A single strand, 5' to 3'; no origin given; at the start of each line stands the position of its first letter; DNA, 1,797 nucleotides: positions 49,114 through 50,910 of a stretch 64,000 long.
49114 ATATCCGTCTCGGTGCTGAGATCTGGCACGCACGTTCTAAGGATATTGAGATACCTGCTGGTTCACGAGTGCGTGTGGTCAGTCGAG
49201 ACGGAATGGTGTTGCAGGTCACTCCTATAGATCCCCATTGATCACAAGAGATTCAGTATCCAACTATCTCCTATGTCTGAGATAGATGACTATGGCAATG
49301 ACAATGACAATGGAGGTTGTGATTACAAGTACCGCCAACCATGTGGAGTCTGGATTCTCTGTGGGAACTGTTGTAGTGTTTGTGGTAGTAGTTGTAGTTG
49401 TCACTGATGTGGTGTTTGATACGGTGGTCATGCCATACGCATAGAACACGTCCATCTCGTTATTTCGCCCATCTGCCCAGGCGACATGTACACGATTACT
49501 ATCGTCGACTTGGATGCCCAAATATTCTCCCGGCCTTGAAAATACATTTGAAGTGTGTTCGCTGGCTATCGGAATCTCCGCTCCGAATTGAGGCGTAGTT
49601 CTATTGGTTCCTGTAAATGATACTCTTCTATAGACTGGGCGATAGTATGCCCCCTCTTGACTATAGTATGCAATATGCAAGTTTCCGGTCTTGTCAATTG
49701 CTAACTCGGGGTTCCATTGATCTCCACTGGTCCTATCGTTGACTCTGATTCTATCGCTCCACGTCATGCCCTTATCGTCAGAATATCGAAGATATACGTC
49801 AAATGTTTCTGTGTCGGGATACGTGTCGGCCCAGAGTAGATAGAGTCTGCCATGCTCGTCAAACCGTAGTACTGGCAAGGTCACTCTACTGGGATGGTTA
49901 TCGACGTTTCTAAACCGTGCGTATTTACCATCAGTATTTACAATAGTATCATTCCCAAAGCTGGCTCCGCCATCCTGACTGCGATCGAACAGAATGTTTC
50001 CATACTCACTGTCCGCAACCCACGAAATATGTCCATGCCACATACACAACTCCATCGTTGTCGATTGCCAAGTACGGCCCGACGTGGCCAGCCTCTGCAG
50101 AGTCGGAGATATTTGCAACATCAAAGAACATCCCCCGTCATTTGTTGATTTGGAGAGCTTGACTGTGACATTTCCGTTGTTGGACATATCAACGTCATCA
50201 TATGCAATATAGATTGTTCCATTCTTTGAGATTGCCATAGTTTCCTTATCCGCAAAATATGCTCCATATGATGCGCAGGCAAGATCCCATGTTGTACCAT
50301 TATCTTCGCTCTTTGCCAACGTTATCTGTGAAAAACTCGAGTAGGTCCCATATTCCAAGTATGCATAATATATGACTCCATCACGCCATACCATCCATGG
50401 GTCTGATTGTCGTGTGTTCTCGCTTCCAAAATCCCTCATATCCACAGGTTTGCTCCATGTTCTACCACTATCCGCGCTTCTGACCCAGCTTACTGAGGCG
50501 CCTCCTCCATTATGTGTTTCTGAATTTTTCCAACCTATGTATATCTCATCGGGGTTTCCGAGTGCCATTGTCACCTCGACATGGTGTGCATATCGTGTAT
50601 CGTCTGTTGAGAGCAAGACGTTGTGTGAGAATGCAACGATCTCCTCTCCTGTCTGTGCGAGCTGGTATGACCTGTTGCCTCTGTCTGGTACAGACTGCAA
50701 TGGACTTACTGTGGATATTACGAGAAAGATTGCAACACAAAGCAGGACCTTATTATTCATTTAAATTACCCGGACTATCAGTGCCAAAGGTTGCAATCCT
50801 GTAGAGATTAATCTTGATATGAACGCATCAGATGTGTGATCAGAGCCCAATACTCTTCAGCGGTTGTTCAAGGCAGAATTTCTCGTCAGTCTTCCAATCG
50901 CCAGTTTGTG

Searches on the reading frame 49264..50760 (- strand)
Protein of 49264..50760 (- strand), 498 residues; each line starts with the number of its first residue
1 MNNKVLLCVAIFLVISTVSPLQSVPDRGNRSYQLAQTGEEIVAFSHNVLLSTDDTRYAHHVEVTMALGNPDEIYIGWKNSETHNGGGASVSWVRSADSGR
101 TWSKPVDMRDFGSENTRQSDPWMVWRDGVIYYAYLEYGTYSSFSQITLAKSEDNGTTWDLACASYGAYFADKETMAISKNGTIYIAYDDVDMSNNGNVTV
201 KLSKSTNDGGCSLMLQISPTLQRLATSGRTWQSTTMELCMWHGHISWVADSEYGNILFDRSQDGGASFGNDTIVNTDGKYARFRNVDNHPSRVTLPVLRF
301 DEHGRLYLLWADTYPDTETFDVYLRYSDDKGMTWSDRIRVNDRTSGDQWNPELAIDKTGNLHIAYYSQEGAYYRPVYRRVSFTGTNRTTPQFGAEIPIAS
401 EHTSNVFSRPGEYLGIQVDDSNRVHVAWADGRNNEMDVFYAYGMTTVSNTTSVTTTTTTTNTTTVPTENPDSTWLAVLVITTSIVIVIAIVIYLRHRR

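Call 34: search_protein_families(library=pfam, proteins=[window:49264-50760:-], max_evalue=0.001)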
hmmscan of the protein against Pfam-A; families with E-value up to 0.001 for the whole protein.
window:49264-50760:- (498 aa): 3 families
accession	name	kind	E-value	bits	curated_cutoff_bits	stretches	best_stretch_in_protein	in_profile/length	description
PF13088.12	BNR_2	-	2e-06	27.8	31.4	0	268-368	32-131/277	BNR repeat-like domain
PF12217.14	End_beta_propel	-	9.1e-06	25.3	24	0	70-110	25-65/367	Catalytic beta propeller domain of bacteriophage endosialidase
PF21471.3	Reelin_subrepeat-B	-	3.6e-05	24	27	0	314-336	52-74/127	Reelin subrepeat B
